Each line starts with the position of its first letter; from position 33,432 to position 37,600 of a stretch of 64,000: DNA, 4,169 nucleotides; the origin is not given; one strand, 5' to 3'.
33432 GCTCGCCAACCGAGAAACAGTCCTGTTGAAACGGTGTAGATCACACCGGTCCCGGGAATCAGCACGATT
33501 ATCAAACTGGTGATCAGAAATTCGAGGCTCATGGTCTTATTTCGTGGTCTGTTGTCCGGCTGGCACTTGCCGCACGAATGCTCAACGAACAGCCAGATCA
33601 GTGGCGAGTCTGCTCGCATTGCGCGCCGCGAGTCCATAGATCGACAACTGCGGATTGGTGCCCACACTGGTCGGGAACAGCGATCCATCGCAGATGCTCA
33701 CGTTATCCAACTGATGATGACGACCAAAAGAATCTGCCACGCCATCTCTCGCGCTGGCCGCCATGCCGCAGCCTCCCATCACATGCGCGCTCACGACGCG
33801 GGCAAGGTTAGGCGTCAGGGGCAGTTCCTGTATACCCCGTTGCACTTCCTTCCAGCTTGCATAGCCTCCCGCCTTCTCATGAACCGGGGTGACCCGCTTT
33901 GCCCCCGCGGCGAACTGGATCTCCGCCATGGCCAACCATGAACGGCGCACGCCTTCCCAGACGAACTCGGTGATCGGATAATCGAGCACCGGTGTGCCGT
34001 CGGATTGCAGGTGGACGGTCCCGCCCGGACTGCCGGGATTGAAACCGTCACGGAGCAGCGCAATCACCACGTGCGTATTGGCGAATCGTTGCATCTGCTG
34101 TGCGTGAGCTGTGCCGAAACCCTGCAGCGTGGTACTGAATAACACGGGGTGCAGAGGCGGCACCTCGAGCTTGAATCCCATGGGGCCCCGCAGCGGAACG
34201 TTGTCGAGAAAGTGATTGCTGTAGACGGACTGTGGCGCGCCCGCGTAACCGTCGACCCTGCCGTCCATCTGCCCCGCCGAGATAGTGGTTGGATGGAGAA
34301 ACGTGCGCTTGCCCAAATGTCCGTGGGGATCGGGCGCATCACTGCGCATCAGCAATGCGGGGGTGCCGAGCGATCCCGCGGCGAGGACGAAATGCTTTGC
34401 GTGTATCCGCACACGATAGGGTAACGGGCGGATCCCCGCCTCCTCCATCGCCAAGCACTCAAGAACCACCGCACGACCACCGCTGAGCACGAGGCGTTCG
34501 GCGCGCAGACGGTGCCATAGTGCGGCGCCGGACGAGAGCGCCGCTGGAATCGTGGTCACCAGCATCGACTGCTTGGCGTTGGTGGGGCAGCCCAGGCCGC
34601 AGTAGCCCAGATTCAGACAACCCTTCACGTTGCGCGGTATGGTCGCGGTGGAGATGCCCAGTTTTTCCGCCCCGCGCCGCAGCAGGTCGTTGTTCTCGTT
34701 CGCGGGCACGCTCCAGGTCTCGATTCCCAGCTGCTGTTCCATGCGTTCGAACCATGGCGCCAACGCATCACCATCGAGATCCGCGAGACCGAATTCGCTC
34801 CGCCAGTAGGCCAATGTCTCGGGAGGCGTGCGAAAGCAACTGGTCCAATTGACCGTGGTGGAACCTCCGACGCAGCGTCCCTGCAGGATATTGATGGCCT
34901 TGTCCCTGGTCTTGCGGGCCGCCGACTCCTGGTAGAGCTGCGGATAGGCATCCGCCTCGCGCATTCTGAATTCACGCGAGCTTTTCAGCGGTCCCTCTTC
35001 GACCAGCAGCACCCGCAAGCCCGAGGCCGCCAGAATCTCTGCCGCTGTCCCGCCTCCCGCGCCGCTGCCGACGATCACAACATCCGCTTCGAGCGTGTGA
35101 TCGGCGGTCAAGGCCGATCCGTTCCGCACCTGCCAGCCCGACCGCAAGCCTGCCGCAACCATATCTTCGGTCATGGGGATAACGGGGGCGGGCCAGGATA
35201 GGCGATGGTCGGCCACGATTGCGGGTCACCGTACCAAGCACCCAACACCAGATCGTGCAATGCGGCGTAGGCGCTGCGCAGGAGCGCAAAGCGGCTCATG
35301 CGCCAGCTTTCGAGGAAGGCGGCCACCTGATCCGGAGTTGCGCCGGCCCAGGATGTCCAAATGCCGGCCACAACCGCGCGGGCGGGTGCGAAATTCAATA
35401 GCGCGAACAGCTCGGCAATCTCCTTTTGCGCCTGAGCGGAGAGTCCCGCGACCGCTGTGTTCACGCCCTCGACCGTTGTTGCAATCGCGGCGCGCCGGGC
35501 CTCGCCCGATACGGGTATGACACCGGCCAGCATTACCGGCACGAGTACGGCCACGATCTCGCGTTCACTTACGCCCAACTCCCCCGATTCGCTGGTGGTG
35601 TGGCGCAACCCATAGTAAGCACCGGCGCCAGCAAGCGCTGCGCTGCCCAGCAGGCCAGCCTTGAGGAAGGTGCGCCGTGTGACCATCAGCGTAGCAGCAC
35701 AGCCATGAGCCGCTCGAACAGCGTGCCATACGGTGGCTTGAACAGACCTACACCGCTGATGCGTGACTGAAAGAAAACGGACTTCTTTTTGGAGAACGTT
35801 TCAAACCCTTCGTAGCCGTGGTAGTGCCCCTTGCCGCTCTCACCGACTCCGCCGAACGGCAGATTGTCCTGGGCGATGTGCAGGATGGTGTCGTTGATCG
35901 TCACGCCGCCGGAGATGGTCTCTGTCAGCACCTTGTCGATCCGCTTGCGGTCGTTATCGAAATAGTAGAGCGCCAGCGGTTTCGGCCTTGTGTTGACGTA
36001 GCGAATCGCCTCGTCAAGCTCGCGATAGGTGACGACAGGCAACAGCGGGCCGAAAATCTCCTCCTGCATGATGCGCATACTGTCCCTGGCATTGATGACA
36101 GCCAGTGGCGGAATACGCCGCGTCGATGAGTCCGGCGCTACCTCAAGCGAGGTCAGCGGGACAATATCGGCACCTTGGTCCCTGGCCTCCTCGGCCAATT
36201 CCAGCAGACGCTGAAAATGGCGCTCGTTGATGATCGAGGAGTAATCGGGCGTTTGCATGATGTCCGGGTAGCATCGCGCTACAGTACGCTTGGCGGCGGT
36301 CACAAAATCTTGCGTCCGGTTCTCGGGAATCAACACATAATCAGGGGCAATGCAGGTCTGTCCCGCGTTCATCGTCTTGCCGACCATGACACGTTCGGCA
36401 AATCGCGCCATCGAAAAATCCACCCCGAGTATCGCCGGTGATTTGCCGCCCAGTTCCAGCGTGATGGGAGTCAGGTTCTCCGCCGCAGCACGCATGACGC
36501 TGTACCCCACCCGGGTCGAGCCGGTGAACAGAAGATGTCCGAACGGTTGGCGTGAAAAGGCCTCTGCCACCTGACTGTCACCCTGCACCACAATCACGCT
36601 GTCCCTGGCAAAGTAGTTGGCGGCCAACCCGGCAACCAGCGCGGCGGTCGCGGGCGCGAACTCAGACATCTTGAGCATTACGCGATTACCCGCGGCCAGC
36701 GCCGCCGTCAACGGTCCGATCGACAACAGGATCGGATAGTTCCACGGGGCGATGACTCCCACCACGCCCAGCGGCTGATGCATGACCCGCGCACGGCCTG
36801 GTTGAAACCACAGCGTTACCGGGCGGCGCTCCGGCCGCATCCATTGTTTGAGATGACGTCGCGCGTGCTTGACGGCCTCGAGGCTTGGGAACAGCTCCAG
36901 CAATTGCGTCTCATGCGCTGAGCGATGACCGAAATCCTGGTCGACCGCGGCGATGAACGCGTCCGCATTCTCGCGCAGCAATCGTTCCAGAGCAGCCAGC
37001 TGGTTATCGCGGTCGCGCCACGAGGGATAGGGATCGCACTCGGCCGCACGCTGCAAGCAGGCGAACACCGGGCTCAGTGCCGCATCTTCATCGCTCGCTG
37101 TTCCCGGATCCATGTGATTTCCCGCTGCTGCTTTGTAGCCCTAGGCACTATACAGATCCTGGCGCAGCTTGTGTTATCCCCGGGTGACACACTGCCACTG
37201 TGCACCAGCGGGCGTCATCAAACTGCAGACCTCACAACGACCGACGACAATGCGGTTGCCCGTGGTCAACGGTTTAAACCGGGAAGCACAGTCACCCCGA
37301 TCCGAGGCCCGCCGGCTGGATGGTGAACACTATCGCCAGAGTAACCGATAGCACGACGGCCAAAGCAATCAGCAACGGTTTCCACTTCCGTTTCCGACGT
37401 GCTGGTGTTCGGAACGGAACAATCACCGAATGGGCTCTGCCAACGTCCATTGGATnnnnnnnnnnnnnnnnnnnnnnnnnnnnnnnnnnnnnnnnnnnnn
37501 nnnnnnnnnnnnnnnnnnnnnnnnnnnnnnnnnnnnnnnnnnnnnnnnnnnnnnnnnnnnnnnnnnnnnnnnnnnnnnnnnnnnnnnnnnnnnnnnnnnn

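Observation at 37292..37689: Secreted mini-protein with twin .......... motifs plus a coupled membrane peptide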

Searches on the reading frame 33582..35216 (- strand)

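Call 3: search_protein_families(library=pfam, proteins=[window:33582-35216:-], max_evalue=1)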
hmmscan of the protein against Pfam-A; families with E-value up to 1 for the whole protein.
window:33582-35216:- (544 aa): 15 families
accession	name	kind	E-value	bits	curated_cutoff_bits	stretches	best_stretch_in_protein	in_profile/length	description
PF00732.25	GMC_oxred_N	-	3.7e-51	174.5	23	1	93-309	3-217/218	GMC oxidoreductase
PF05199.19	GMC_oxred_C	-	9.9e-20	72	24.6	1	399-530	5-139/139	GMC oxidoreductase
PF00890.30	FAD_binding_2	-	1e-08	35.3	20.4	2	45-80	1-36/414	FAD binding domain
PF01946.23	Thi4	-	0.00017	21.3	26.2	1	39-74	13-49/235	Thi4 family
PF07992.20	Pyr_redox_2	-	0.00022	21.2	26.1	1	45-75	2-32/291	Pyridine nucleotide-disulphide oxidoreductase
PF12831.13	FAD_oxidored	-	0.00084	19.2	27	1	45-76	1-32/416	FAD dependent oxidoreductase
PF13450.12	NAD_binding_8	-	0.00095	19.8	21.9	1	48-75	1-28/68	NAD(P)-binding Rossmann-like domain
PF01494.25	FAD_binding_3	-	0.0014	18.4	22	1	43-74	1-32/349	FAD binding domain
PF01266.30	DAO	-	0.0017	18.4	27.9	1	45-77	1-34/353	FAD dependent oxidoreductase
PF03486.20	HI0933_like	-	0.039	13.8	50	1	45-76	2-33/244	HI0933-like protein Rossmann domain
PF00899.27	ThiF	-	0.072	12.7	28.1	1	42-69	19-46/238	ThiF family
PF05834.18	Lycopene_cycl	-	0.12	11.9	23.4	1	45-77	1-35/380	Lycopene cyclase protein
PF01134.28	GIDA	-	0.14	11.6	22.1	1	45-73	1-29/391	Glucose inhibited division protein A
PF00070.33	Pyr_redox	-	0.18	12.8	22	1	46-75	2-31/82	Pyridine nucleotide-disulphide oxidoreductase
PF02558.23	ApbA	-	0.2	11.7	22.2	1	46-79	1-35/150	Ketopantoate reductase PanE/ApbA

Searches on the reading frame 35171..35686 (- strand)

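Call 3: search_protein_families(library=pfam, proteins=[window:35171-35686:-], max_evalue=1)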
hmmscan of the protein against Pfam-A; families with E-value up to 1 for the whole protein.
window:35171-35686:- (171 aa): 1 family
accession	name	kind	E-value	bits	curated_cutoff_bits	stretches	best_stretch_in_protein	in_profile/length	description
PF10518.14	TAT_signal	-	0.077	13.4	22.7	1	1-19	1-19/21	TAT (twin-arginine translocation) pathway signal sequence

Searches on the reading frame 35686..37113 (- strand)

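Call 3: search_protein_families(library=pfam, proteins=[window:35686-37113:-], max_evalue=1)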
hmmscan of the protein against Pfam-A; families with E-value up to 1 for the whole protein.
window:35686-37113:- (475 aa): 2 families
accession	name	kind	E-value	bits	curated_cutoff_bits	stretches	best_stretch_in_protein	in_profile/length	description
PF00171.27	Aldedh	-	1.7e-83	281.1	23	1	31-446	49-461/461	Aldehyde dehydrogenase family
PF07085.17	DRTGG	-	0.0075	16.5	25.2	1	164-217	34-88/105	DRTGG domain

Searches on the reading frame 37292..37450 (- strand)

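Call 3: search_protein_families(library=pfam, proteins=[window:37292-37450:-], max_evalue=1)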
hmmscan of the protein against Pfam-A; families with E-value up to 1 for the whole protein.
window:37292-37450:- (52 aa): 2 families
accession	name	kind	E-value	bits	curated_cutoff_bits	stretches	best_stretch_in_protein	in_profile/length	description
PF17000.10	Asp5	-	0.055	14.1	25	1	26-46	3-23/71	Accessory secretory protein Sec, Asp5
PF13786.12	DUF4179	-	0.095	13.6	30.1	1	18-46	1-28/94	Domain of unknown function (DUF4179)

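Call 4: search_protein_families(library=ncbifam, proteins=[window:37292-37450:-], max_evalue=10)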
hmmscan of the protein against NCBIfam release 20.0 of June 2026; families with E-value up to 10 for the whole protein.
window:37292-37450:- (52 aa): 2 families
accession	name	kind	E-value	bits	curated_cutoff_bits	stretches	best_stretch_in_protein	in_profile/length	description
NF052375.1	antisigma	equivalog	0.03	14.3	100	1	14-43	76-104/217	anti-sigma factor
NF038083.1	CU044_5270_fam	subfamily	0.12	12.1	100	1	13-45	18-52/284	CU044_5270 family protein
